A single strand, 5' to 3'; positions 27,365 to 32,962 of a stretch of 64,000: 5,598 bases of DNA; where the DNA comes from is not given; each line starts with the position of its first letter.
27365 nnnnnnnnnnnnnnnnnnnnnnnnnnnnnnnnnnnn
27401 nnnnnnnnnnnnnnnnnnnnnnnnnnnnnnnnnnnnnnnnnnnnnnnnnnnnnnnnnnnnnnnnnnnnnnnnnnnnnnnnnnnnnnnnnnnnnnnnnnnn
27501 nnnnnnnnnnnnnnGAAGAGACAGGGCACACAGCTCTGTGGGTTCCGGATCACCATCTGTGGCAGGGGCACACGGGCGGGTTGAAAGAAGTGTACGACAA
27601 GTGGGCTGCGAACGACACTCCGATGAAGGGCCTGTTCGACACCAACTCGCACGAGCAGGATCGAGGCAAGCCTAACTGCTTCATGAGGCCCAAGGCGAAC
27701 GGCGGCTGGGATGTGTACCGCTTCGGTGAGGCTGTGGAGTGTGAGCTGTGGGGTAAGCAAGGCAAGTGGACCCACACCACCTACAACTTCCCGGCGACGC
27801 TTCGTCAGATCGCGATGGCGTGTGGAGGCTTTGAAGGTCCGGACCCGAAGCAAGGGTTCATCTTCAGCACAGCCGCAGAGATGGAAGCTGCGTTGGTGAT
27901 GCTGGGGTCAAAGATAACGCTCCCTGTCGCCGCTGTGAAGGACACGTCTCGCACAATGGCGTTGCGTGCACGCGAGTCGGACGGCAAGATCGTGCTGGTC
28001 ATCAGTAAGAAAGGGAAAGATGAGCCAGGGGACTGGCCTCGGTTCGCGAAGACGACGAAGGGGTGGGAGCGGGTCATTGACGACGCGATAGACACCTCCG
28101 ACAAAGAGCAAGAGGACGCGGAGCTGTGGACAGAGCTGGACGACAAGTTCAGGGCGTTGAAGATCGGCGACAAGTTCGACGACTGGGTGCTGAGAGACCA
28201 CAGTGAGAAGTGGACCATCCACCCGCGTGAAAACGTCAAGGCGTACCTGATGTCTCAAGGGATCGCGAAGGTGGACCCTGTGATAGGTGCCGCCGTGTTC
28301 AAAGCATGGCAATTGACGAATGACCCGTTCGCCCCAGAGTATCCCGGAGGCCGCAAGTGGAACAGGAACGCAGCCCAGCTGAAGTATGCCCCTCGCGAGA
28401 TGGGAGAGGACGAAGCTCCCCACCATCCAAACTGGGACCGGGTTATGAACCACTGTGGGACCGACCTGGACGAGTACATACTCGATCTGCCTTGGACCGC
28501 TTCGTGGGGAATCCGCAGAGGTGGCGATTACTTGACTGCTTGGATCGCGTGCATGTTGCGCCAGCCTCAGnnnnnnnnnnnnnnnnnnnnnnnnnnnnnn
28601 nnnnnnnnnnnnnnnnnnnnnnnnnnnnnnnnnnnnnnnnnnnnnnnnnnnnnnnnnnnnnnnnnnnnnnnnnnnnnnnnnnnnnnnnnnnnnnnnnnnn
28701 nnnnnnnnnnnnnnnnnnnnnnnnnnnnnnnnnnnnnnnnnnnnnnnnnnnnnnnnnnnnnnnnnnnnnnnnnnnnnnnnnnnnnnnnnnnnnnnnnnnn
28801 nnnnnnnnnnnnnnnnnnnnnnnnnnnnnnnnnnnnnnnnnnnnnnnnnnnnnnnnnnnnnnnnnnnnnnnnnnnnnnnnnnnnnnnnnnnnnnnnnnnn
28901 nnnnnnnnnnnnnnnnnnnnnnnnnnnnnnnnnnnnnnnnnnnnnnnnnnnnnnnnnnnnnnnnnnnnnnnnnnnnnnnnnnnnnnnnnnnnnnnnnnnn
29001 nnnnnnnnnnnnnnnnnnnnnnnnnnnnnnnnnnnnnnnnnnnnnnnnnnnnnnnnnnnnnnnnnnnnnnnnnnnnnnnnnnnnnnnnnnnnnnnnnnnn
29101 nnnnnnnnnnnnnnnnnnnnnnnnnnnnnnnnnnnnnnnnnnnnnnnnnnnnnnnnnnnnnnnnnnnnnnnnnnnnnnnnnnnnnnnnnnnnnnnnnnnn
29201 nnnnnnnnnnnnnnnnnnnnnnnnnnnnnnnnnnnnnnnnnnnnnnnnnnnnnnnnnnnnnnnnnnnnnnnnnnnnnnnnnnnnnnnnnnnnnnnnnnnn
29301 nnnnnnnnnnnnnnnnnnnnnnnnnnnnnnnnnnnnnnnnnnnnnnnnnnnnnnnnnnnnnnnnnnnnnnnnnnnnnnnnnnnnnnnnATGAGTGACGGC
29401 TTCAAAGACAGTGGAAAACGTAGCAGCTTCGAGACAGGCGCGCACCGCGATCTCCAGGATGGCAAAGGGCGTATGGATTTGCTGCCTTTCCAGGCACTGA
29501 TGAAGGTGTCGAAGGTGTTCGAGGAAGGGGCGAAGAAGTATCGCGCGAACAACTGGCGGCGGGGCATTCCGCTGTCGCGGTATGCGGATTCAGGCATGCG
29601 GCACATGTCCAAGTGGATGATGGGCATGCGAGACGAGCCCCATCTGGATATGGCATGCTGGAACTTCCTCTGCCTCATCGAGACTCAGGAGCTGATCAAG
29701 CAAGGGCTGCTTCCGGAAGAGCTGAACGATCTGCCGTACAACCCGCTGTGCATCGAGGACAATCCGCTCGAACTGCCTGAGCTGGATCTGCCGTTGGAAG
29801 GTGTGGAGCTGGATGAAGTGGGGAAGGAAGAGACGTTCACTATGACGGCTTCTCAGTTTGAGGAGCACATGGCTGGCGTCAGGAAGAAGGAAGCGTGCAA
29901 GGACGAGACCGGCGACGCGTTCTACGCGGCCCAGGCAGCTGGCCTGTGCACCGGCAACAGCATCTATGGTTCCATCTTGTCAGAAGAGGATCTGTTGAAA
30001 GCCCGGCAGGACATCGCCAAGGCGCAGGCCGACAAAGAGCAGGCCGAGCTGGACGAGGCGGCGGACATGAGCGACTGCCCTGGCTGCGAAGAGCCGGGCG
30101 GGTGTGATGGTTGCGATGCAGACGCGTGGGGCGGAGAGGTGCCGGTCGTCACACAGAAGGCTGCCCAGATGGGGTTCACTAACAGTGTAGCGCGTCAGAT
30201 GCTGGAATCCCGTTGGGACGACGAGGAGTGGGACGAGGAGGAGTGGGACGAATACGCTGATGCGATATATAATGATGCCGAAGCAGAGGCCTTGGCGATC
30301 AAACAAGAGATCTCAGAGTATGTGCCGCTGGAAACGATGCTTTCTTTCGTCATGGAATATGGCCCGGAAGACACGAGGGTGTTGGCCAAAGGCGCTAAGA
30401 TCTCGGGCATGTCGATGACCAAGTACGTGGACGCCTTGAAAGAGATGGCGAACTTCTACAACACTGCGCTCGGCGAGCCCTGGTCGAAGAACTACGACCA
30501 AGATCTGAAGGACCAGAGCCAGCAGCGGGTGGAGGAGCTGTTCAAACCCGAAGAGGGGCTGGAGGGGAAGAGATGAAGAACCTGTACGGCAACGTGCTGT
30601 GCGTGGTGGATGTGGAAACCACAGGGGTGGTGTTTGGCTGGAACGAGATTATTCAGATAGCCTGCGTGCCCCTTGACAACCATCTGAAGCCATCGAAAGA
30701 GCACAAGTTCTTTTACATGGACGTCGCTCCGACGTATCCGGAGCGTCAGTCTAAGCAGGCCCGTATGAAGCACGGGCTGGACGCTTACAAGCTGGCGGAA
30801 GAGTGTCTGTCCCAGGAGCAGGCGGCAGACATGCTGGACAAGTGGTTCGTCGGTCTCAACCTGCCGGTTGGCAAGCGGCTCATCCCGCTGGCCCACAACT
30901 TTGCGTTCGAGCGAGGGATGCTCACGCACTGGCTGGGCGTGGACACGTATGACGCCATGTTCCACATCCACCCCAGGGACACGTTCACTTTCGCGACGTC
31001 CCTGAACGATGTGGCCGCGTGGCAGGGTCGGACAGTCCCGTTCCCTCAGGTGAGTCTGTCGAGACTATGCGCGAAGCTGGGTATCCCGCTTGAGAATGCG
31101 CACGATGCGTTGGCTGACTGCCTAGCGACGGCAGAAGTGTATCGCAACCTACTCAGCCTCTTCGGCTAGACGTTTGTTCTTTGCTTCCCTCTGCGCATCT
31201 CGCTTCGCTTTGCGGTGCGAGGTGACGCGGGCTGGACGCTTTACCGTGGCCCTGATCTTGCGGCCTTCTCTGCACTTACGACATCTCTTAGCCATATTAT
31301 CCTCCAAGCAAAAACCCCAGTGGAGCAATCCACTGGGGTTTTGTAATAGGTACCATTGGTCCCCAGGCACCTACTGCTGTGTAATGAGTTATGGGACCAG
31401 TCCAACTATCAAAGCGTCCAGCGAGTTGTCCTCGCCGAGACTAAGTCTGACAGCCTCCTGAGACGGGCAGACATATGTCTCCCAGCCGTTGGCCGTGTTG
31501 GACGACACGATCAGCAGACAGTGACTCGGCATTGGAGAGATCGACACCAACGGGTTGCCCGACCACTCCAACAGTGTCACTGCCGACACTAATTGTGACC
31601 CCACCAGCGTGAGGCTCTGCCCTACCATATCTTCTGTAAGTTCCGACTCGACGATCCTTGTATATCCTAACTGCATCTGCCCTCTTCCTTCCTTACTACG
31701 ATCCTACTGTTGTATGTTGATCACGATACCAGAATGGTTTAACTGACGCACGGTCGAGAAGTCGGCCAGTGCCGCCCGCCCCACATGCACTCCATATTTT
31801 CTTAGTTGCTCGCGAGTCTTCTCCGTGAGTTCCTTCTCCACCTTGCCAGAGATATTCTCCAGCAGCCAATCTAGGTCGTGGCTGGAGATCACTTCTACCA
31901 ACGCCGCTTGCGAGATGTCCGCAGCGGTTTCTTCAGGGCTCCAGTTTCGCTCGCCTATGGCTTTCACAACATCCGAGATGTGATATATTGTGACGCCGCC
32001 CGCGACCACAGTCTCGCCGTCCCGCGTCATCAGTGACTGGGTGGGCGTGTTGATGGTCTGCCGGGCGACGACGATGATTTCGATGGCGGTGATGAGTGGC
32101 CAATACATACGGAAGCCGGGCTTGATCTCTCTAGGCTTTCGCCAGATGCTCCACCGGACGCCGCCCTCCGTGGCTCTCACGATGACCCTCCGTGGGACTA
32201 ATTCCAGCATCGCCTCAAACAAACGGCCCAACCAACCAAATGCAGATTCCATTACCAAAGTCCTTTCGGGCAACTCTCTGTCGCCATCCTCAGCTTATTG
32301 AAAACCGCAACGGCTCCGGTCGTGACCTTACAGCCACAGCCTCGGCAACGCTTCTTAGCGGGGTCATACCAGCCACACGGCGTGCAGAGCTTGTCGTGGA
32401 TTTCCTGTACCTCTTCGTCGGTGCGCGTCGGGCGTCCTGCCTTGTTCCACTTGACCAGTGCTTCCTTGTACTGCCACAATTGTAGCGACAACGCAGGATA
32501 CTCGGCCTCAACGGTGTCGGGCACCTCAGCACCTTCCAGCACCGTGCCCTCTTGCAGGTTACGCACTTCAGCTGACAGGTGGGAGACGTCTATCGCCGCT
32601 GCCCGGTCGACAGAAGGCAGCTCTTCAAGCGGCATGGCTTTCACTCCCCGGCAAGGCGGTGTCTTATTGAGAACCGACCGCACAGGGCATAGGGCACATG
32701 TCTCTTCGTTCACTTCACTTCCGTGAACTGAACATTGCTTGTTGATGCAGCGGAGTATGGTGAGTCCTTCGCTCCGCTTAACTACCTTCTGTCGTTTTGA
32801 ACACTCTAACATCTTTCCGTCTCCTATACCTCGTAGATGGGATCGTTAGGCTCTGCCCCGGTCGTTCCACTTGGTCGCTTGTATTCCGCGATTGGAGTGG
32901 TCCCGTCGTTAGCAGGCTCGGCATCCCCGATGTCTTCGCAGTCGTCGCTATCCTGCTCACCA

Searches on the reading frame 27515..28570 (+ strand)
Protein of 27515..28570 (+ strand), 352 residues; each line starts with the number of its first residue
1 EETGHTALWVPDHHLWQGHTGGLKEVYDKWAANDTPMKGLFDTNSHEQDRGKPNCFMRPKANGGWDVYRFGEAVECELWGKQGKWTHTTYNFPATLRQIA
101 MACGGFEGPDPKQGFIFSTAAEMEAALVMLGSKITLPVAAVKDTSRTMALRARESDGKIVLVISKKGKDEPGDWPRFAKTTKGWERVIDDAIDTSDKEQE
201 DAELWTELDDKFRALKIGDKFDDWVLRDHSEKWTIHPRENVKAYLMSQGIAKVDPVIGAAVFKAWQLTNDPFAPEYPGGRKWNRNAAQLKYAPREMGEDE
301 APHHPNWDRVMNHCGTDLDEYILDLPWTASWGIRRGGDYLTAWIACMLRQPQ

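Call 66: predict_structure(alignment_id=A2)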
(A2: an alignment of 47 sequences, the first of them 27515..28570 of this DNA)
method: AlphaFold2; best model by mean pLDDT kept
length: 352 residues; sequences in the alignment: 47
mean_pLDDT: 90.6   pTM: 0.75
mean pLDDT of the five models: 90.6, 90.5, 90.2, 89.8, 89.4
residues with pLDDT >= 90: 229; 70-90: 113; 50-70: 10; < 50: 0
segments of 3 or more residues with pLDDT < 50: none
pLDDT, mean of each block of 10 residues (from residue 1): 83 84 94 94 80 89 90 81 89 94 95 95 97 96 95 93 96 96 96 86 88 95 96 96 96 95 94 83 88 80 87 94 86 90 84 69
secondary structure, 60 per line:
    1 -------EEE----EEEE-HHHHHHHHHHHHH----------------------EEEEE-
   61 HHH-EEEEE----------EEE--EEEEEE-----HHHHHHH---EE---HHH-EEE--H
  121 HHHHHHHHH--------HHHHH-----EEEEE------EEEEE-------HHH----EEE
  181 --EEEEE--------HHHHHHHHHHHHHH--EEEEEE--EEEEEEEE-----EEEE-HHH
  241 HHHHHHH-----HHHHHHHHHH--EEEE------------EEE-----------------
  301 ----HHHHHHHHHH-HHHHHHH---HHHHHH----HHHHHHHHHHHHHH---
elements in order: E8-10 E15-18 H20-32 E55-59 E65-69 E80-82 E85-90 H96-102 E115-117 H120-129 H138-142 E148-152 E159-163 E178-180 E183-187 H196-209 E212-217 E220-227 E233-236 H238-247 H253-262 E265-268 E281-283 H305-314 H316-322 H326-331 H336-349

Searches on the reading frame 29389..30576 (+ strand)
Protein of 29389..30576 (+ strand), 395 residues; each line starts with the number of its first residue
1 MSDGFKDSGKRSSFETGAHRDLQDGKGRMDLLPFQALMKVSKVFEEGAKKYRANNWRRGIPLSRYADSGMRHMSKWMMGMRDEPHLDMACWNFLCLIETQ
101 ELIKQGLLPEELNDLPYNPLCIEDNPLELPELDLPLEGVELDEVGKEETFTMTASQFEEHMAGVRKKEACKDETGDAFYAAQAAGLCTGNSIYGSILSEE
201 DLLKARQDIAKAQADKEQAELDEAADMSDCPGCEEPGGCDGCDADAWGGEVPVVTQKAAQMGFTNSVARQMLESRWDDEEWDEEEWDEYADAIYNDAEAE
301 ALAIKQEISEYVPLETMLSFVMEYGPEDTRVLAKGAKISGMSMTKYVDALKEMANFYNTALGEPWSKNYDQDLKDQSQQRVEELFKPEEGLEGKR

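Call 10: search_protein_families(library=pfam, proteins=[window:29389-30576:+], max_evalue=0.01)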
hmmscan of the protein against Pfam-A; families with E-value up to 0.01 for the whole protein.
window:29389-30576:+ (395 aa): 1 family
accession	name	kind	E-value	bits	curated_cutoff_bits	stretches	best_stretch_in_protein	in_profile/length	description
PF18909.5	dGTP_diPhyd_N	-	1.3e-20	73.6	27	1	19-100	4-90/99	dATP/dGTP diphosphohydrolase, N-terminal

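Call 11: search_protein_families(library=phrogs, proteins=[window:29389-30576:+], max_evalue=0.001)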
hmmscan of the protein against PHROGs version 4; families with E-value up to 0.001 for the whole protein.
window:29389-30576:+ (395 aa): 10 families
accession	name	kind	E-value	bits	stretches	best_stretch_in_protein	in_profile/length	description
phrog_18716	-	unknown function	4.8e-37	127.7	1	6-101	3-98/114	-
phrog_2252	-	lysis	4.3e-23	83.4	1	9-100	95-192/285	endolysin; inhibits RNA polymerase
phrog_801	-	DNA, RNA and nucleotide metabolism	1.5e-19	72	1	24-100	105-187/476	dATP / dGTP pyrophosphohydrolase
phrog_19680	-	unknown function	2e-10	42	1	12-98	85-178/188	-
phrog_5332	-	unknown function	2.6e-10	41.1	1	10-87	108-183/215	-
phrog_11257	-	unknown function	6.7e-10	40.3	1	16-80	12-74/200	-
phrog_5033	-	lysis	4.2e-08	34.3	1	23-98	82-166/178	endolysin; inhibits RNA polymerase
phrog_37590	-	unknown function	4.7e-07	30.2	1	13-84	39-122/341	-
phrog_16254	-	unknown function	6e-05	23.6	1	23-98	23-103/377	-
phrog_31336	-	unknown function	0.00012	22.1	1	29-100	275-344/359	-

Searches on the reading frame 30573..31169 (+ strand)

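Call 10: search_protein_families(library=pfam, proteins=[window:30573-31169:+], max_evalue=0.01)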
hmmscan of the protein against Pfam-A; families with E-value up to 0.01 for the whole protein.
window:30573-31169:+ (198 aa): 1 family
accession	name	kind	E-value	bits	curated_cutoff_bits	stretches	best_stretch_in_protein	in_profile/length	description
PF00929.31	RNase_T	-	1.2e-13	52.4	24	1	11-190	2-164/164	Exonuclease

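Call 11: search_protein_families(library=phrogs, proteins=[window:30573-31169:+], max_evalue=0.001)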
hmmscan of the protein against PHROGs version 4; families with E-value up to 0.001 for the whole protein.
window:30573-31169:+ (198 aa): 1 family
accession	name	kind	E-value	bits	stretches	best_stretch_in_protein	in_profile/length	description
phrog_192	-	DNA, RNA and nucleotide metabolism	1.1e-26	95.1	1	2-195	101-272/397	DNA polymerase exonuclease subunit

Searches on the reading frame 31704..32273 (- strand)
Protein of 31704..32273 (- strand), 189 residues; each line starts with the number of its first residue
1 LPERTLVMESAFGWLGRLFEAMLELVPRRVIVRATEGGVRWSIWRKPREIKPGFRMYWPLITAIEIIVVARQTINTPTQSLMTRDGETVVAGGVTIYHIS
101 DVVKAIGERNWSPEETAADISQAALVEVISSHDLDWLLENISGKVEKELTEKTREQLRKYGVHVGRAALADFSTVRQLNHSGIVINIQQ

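Call 10: search_protein_families(library=pfam, proteins=[window:31704-32273:-], max_evalue=0.01)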
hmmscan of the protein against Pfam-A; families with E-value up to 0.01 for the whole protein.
window:31704-32273:- (189 aa): 1 family
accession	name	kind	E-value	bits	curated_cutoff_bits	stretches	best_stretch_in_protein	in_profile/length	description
PF01145.31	Band_7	-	5.8e-17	62.7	23.6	1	31-172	2-145/176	SPFH domain / Band 7 family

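Call 11: search_protein_families(library=phrogs, proteins=[window:31704-32273:-], max_evalue=0.001)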
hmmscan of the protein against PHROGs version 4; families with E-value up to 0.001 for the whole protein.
window:31704-32273:- (189 aa): 0 families

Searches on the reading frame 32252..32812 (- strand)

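Call 10: search_protein_families(library=pfam, proteins=[window:32252-32812:-], max_evalue=0.01)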
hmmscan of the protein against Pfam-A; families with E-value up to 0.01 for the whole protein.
window:32252-32812:- (186 aa): 0 families

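Call 11: search_protein_families(library=phrogs, proteins=[window:32252-32812:-], max_evalue=0.001)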
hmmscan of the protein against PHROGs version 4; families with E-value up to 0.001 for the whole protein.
window:32252-32812:- (186 aa): 1 family
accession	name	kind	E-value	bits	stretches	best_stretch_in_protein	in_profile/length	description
phrog_13558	-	unknown function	5.2e-05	24.2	1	129-186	18-68/69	-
